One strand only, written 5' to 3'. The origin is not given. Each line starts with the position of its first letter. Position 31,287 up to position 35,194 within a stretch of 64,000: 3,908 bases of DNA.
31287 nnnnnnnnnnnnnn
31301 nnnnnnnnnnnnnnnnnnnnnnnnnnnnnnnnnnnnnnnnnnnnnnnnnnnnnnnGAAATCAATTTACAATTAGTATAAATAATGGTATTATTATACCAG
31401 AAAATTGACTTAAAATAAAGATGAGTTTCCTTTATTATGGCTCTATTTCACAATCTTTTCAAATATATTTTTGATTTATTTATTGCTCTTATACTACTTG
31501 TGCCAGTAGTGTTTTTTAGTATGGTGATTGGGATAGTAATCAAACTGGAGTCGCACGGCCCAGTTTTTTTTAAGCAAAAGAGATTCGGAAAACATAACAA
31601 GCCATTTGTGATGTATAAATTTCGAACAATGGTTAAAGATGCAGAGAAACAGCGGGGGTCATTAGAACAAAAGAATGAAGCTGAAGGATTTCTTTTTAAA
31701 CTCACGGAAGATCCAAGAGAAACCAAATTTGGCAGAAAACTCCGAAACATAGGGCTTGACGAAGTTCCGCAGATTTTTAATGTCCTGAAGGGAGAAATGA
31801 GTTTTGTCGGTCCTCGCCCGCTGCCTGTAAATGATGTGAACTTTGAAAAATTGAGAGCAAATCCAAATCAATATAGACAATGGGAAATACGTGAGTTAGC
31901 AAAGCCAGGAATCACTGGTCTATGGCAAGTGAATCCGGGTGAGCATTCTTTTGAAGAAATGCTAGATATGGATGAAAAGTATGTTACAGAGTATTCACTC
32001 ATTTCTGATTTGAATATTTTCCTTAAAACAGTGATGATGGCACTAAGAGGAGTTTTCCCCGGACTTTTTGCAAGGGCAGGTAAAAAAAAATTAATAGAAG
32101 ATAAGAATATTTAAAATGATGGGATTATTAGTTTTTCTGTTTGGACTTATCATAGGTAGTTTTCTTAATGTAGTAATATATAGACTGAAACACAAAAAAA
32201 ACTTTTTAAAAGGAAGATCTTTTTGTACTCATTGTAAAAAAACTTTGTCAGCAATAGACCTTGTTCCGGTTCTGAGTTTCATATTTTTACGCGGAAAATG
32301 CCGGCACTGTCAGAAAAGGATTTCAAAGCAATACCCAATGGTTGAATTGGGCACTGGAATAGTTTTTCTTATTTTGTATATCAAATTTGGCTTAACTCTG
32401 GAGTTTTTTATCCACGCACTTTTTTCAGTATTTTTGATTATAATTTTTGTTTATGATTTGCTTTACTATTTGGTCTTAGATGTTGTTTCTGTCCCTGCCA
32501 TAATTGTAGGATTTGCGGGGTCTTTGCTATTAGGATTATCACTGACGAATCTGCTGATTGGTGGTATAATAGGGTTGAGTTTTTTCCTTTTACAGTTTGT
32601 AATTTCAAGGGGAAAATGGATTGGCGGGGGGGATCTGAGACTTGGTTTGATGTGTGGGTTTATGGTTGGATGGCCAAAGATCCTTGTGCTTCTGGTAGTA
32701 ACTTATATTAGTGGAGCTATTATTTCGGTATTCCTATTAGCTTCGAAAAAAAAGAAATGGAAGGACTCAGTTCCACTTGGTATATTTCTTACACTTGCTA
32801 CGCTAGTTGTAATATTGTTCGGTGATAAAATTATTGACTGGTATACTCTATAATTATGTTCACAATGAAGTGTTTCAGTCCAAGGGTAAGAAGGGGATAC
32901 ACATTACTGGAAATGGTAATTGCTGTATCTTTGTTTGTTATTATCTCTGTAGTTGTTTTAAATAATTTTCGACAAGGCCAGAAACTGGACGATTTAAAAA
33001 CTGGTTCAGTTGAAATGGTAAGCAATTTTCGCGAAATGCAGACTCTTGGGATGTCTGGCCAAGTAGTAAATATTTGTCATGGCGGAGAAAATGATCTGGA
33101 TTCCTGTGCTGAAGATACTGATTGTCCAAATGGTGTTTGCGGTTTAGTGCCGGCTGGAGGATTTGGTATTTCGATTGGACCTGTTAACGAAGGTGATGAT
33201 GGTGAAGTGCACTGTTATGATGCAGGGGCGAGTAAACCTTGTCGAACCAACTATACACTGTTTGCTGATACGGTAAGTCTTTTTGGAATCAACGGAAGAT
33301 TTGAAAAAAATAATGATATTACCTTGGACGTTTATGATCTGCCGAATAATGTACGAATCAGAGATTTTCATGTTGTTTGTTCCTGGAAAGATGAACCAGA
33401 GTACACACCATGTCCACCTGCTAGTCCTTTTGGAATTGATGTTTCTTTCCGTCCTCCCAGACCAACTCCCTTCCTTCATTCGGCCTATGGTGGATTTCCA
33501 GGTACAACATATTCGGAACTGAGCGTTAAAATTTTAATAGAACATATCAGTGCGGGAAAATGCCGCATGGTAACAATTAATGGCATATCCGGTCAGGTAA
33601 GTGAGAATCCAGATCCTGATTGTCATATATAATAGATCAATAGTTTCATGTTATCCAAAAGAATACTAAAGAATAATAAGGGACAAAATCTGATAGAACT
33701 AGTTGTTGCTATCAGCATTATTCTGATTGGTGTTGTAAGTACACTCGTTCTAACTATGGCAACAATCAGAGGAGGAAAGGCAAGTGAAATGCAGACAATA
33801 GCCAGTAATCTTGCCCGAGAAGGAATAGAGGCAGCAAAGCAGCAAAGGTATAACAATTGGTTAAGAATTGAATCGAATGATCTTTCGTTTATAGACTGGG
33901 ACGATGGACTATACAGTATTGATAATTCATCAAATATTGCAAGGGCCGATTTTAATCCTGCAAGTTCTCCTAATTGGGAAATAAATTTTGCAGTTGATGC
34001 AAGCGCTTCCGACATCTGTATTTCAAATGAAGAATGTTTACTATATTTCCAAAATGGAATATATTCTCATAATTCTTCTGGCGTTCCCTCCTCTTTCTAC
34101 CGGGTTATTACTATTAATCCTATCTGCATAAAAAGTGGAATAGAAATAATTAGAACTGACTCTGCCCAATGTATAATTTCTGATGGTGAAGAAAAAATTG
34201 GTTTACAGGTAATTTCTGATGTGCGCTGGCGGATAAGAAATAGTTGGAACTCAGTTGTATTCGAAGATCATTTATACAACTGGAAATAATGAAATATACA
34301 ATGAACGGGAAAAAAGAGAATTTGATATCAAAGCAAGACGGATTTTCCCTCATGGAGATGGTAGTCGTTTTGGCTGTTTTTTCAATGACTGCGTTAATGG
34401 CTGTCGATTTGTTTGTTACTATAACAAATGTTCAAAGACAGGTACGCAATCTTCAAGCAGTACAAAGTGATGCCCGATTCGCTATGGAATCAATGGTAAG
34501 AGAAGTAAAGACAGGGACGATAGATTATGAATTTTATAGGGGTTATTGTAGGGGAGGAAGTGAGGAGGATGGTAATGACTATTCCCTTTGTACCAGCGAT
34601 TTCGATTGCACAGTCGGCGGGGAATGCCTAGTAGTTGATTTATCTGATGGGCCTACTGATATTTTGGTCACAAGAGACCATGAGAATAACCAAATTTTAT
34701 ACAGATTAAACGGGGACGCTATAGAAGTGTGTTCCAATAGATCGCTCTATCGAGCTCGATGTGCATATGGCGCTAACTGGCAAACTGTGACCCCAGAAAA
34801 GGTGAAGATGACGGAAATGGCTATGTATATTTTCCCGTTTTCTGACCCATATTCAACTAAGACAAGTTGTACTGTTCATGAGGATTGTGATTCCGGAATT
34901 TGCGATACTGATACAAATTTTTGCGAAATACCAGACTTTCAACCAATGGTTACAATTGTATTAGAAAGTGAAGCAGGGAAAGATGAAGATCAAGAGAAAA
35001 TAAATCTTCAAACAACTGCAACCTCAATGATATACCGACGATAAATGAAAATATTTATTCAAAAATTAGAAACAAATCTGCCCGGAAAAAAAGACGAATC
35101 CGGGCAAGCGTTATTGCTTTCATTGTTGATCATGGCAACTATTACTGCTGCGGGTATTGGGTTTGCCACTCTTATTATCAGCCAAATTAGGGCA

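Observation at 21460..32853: Glycan-assembly island embedded between the major pilin gene and the prepilin peptidase: candidate pilin O-glycosylation system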

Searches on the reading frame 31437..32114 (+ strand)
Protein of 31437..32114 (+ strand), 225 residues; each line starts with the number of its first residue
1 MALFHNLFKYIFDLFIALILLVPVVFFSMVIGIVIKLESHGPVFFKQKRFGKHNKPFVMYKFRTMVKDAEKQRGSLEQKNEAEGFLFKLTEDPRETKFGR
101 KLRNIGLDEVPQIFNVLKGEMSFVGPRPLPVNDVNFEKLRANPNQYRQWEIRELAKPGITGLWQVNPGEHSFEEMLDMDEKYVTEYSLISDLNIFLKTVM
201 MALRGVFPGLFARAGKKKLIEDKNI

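Call 3: search_protein_families(library=pfam, proteins=[window:31437-32114:+], max_evalue=0.01)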
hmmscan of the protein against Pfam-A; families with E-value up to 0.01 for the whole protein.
window:31437-32114:+ (225 aa): 2 families
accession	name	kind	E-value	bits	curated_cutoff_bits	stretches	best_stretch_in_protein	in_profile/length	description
PF02397.22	Bac_transf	-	7.3e-59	198.7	27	1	9-203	1-178/179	Bacterial sugar transferase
PF18415.6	HKR_ArcB_TM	-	0.0086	17.1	27.3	0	12-78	9-75/75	Histidine kinase receptor ArcB trans-membrane domain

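Call 25: search_protein_families(library=ncbifam, proteins=[window:31437-32114:+], max_evalue=0.001)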
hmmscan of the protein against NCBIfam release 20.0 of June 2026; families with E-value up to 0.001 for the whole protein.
window:31437-32114:+ (225 aa): 10 families
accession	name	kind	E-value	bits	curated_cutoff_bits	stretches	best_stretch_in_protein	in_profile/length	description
TIGR03025.1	EPS_sugtrans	subfamily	3.5e-68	230.9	295.55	1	4-204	253-440/445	exopolysaccharide biosynthesis polyprenyl glycosylphosphotransferase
TIGR03023.1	WcaJ_sugtrans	equivalog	2.7e-58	198.4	410.75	1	5-204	259-448/453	undecaprenyl-phosphate glucose phosphotransferase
TIGR03022.1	WbaP_sugtrans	subfamily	6.6e-53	180.6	403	1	7-204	257-451/456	undecaprenyl-phosphate galactose phosphotransferase WbaP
NF041877.1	EPS_EpsZ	equivalog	4.8e-50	170.5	800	1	9-205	266-455/459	exopolysaccharide biosynthesis polyisoprenyl-phosphate hexose-1-phosphate transferase EpsZ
NF052601.1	undeca_RfbP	equivalog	5.4e-44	150.3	330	1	5-202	41-235/244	undecaprenyl-phosphate galactose phosphotransferase family protein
TIGR03013.1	EpsB_2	subfamily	8.2e-43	147.1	393.35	1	4-203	250-437/443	TIGR03013 family XrtA/PEP-CTERM system glycosyltransferase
NF007518.0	PRK10124.1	equivalog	1e-31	110.2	684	1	6-200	271-455/464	undecaprenyl-phosphate glucose phosphotransferase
NF011751.0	PRK15204.1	equivalog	2.2e-31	109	907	1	7-204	278-471/476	undecaprenyl-phosphate galactose phosphotransferase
NF050817.1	PolSacchBiosHfsE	equivalog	1.4e-29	103.2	750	1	7-199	270-456/467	polysaccharide biosynthesis protein HfsE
NF045514.1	glycotran_HepC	equivalog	1.7e-21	76.5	140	1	6-133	114-216/220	heterocyst development glycosyltransferase HepC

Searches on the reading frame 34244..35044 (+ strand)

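Call 4: search_protein_families(library=pfam, proteins=[window:34244-35044:+], max_evalue=0.01)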
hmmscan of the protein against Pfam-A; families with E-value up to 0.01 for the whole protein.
window:34244-35044:+ (266 aa): 1 family
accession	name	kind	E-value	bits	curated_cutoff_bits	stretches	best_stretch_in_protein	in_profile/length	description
PF07963.17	N_methyl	-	4.2e-06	26.5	21.2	1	29-53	2-26/27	Prokaryotic N-terminal methylation motif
